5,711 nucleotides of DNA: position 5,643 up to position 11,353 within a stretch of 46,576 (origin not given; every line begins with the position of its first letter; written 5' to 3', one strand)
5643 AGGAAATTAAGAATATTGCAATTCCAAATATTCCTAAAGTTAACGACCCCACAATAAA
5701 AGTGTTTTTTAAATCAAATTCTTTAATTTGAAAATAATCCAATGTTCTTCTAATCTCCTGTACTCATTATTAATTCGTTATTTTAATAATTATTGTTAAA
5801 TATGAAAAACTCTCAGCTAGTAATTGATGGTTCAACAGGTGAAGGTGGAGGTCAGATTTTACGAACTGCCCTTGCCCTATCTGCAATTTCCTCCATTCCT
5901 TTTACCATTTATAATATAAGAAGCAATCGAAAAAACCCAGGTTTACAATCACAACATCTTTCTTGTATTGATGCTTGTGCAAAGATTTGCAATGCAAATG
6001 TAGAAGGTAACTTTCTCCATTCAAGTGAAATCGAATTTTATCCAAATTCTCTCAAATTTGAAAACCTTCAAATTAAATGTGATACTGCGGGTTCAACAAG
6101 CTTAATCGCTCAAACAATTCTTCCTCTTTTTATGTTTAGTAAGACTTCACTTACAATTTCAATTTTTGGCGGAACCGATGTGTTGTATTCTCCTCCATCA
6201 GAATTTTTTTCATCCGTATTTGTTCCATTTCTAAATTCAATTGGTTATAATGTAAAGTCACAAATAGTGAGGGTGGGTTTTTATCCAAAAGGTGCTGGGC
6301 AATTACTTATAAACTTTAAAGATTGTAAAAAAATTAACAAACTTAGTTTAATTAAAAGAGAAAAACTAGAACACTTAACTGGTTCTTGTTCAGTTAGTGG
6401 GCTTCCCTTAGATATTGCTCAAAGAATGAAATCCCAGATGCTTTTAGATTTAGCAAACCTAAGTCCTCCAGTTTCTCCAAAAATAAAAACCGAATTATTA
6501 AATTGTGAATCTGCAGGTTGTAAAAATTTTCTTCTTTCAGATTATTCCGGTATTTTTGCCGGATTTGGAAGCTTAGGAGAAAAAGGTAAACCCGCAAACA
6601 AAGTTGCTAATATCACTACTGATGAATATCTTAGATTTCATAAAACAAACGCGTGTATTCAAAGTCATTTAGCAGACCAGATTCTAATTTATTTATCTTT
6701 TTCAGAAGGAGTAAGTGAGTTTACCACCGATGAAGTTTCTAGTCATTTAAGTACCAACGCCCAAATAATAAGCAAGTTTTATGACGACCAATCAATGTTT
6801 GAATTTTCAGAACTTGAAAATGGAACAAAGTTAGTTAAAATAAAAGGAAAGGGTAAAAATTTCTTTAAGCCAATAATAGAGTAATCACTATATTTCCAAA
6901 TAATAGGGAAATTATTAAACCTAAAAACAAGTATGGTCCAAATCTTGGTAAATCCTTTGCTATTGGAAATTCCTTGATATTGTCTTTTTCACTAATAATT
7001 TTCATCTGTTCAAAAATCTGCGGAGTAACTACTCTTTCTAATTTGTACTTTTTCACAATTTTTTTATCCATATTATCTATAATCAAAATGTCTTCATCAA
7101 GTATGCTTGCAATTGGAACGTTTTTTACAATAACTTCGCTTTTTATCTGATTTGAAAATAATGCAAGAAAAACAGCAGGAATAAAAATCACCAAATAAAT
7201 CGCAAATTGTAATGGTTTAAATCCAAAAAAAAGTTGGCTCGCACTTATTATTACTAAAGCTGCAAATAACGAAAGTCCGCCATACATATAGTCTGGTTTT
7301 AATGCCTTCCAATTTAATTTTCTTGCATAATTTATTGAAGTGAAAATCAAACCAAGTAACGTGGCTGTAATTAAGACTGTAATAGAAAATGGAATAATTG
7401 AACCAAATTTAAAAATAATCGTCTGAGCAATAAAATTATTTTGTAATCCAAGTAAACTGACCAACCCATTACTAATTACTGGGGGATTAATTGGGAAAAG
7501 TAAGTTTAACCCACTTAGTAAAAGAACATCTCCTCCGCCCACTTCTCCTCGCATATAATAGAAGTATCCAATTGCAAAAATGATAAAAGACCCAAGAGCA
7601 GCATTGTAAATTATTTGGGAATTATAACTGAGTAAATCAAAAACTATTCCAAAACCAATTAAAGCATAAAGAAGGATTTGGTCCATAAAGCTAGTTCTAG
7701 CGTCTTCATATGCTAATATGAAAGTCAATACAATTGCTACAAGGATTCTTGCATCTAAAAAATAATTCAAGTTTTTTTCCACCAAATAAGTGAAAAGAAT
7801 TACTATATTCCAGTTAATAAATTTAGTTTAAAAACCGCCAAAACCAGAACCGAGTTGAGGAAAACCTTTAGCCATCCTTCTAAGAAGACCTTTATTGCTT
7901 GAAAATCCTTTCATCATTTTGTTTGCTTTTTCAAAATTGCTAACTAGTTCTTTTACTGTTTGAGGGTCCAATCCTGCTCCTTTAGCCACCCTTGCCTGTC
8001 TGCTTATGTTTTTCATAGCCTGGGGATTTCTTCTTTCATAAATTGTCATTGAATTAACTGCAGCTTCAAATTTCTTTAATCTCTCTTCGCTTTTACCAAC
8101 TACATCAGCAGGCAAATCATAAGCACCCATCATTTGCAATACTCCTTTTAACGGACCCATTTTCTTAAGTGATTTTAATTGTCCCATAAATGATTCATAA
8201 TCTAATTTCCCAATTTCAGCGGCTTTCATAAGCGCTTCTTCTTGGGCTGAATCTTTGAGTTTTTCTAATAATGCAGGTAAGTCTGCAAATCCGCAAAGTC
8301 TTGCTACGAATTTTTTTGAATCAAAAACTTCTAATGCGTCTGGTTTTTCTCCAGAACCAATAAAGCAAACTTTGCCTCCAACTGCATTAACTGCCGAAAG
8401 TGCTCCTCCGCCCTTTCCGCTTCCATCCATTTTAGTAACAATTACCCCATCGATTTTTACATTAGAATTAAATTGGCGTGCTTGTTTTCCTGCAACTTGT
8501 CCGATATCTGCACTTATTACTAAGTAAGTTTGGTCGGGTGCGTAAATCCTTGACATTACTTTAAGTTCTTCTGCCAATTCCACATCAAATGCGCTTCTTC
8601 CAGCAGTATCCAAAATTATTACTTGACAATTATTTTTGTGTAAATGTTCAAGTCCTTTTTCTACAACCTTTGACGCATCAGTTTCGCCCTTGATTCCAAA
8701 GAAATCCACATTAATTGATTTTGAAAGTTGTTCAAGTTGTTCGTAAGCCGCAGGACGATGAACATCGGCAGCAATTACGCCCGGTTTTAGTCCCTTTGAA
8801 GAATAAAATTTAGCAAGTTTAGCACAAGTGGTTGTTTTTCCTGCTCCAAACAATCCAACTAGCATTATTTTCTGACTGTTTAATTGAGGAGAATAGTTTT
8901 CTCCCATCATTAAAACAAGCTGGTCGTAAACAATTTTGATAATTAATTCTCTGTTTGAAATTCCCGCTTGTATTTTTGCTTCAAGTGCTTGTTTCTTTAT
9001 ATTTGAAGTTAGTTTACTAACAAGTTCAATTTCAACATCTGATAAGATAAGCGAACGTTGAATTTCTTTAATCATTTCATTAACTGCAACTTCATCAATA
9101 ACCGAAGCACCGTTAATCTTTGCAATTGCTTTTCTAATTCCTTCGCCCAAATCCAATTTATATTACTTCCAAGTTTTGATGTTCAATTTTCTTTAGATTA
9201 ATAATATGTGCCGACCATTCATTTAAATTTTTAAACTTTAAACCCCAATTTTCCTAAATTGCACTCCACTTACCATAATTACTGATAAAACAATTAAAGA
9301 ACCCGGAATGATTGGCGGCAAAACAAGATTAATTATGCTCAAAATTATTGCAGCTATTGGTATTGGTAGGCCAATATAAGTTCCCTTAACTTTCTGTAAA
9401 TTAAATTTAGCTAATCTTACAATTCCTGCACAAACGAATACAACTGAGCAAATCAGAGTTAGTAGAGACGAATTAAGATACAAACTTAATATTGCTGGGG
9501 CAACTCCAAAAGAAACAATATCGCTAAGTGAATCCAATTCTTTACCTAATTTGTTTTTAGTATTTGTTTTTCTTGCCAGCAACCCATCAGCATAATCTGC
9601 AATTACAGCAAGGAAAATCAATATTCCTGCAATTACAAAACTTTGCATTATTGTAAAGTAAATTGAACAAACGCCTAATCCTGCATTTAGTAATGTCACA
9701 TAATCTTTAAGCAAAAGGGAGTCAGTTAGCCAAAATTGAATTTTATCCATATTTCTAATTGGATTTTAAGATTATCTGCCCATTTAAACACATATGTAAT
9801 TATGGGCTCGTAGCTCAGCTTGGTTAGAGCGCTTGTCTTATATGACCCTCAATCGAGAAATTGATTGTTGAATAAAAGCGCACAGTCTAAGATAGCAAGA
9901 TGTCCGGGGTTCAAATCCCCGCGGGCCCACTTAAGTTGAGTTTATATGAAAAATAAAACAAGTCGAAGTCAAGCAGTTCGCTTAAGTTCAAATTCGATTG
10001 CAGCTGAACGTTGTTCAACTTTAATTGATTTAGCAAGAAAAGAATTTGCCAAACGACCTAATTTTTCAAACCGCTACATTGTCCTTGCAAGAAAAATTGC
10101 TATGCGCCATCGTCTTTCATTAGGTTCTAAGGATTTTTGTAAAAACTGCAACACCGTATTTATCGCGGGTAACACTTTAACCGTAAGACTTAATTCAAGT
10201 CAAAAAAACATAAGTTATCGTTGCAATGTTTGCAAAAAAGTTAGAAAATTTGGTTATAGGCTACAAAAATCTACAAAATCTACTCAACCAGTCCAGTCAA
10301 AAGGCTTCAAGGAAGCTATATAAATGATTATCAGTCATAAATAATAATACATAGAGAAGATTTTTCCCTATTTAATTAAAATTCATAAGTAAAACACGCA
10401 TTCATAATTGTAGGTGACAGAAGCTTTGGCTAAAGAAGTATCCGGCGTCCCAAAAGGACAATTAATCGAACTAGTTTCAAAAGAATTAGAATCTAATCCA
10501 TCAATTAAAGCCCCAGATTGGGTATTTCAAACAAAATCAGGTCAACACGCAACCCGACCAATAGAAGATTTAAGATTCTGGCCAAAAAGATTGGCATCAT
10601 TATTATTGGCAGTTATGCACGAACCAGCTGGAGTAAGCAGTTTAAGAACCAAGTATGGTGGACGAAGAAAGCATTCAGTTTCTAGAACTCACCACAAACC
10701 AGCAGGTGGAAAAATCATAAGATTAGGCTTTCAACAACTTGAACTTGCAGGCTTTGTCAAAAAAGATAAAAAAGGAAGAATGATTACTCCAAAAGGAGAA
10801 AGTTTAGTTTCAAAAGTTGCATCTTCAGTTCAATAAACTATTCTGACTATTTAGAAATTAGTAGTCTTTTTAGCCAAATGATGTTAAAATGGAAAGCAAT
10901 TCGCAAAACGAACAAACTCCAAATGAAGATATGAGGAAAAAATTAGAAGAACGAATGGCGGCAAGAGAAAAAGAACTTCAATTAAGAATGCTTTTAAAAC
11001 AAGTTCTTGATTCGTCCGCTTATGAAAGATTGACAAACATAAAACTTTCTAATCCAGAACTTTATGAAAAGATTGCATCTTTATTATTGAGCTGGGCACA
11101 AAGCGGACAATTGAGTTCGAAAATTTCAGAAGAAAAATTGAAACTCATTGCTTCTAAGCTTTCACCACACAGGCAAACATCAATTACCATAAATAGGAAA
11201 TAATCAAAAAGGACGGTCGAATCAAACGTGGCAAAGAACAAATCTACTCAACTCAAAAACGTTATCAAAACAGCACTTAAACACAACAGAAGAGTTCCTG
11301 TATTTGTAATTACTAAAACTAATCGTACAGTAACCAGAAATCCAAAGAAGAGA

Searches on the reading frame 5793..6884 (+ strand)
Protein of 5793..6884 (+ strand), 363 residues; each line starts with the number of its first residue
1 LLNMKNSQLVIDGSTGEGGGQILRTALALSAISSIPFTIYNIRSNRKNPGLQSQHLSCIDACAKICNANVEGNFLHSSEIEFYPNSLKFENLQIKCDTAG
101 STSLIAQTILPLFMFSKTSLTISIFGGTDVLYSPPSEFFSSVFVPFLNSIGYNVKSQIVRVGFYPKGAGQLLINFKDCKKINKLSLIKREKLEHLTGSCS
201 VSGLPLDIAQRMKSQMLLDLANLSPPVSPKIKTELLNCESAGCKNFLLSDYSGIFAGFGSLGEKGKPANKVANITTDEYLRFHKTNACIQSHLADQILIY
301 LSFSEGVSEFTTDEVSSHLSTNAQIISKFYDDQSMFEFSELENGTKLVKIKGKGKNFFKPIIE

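Call 52: search_protein_families(library=pfam, proteins=[window:5793-6884:+], max_evalue=0.0001)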
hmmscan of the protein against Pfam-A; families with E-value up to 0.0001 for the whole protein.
window:5793-6884:+ (363 aa): 2 families
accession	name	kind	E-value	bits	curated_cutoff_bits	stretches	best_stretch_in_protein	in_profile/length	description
PF01137.26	RTC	-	4.6e-69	232.4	27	1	16-331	2-216/221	RNA 3'-terminal phosphate cyclase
PF05189.18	RTC_insert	-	1.4e-08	35.5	23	1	188-282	2-100/102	RNA 3'-terminal phosphate cyclase (RTC), insert domain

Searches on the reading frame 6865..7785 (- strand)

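Call 52: search_protein_families(library=pfam, proteins=[window:6865-7785:-], max_evalue=0.0001)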
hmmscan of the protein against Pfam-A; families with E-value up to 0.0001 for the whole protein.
window:6865-7785:- (306 aa): 1 family
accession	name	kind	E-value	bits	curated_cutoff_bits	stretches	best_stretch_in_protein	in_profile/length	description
PF01478.23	Peptidase_A24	-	7.8e-07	29.9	26.5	1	15-135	1-89/104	Type IV leader peptidase family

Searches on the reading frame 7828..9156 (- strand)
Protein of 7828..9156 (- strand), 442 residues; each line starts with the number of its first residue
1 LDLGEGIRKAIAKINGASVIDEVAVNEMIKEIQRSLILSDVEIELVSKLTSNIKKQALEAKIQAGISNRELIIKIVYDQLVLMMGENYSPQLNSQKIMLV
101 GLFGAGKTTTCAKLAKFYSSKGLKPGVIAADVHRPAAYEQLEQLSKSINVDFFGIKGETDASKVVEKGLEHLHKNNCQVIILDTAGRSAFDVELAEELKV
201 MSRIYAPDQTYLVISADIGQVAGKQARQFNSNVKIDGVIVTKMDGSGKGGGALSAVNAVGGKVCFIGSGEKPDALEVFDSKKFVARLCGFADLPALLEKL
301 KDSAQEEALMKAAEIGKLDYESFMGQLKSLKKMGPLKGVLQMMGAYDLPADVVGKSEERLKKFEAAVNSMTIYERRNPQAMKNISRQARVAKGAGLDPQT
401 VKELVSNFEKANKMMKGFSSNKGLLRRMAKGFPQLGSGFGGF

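Call 52: search_protein_families(library=pfam, proteins=[window:7828-9156:-], max_evalue=0.0001)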
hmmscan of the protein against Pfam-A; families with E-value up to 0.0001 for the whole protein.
window:7828-9156:- (442 aa): 5 families
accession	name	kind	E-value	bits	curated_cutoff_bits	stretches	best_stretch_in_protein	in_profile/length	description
PF00448.28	SRP54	-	2.1e-64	217.2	22.7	1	96-287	3-194/196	SRP54-type protein, GTPase domain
PF02978.25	SRP_SPB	-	8e-24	84.3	27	1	318-415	2-91/91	Signal peptide binding domain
PF02881.24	SRP54_N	-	2.3e-16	60.2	22.4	1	3-80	1-75/75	SRP54-type protein, helical bundle domain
PF13401.12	AAA_22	-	6.3e-07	30.2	27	1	97-204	8-110/130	AAA domain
PF01656.29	CbiA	-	3.8e-05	24.1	25.4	1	104-246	9-86/125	CobQ/CobB/MinD/ParA nucleotide binding domain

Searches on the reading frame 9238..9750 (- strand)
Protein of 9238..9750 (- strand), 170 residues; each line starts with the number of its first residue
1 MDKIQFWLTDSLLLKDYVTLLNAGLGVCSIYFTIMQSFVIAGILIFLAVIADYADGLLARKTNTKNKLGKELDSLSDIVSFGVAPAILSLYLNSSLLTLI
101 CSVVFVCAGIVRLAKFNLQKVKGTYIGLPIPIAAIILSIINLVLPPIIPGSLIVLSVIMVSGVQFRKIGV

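Call 52: search_protein_families(library=pfam, proteins=[window:9238-9750:-], max_evalue=0.0001)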
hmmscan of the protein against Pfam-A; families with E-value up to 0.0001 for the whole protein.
window:9238-9750:- (170 aa): 1 family
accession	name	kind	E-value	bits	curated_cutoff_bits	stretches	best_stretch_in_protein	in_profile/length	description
PF01066.26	CDP-OH_P_transf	-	3.3e-19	70.2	22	1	16-159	5-149/152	CDP-alcohol phosphatidyltransferase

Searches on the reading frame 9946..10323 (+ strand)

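Call 71: search_protein_families(library=pfam, proteins=[window:9946-10323:+], max_evalue=0.0001)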
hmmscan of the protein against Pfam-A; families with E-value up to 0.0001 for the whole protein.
window:9946-10323:+ (125 aa): 1 family
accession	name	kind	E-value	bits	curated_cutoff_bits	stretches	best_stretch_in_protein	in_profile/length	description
PF04032.22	Rpr2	-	3.2e-12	47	29.3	1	22-97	1-90/90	RNAse P Rpr2/Rpp21/SNM1 subunit domain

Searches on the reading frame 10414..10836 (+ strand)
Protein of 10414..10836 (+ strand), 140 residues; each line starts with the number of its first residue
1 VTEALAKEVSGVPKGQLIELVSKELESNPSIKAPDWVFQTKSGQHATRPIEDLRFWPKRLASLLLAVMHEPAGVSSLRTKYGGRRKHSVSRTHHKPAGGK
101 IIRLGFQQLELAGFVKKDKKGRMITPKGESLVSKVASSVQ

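Call 71: search_protein_families(library=pfam, proteins=[window:10414-10836:+], max_evalue=0.0001)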
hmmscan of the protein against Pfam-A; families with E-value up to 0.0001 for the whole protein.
window:10414-10836:+ (140 aa): 1 family
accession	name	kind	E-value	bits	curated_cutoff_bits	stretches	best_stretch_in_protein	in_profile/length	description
PF01090.25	Ribosomal_S19e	-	2.9e-30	105.2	29.4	1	9-139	2-134/137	Ribosomal protein S19e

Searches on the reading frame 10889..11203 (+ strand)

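Call 71: search_protein_families(library=pfam, proteins=[window:10889-11203:+], max_evalue=0.0001)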
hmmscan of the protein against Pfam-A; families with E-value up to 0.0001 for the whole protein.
window:10889-11203:+ (104 aa): 1 family
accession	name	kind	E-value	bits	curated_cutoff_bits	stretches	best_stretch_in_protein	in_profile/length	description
PF01984.25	dsDNA_bind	-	9.5e-19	68.1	26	1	9-104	13-106/106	Double-stranded DNA-binding domain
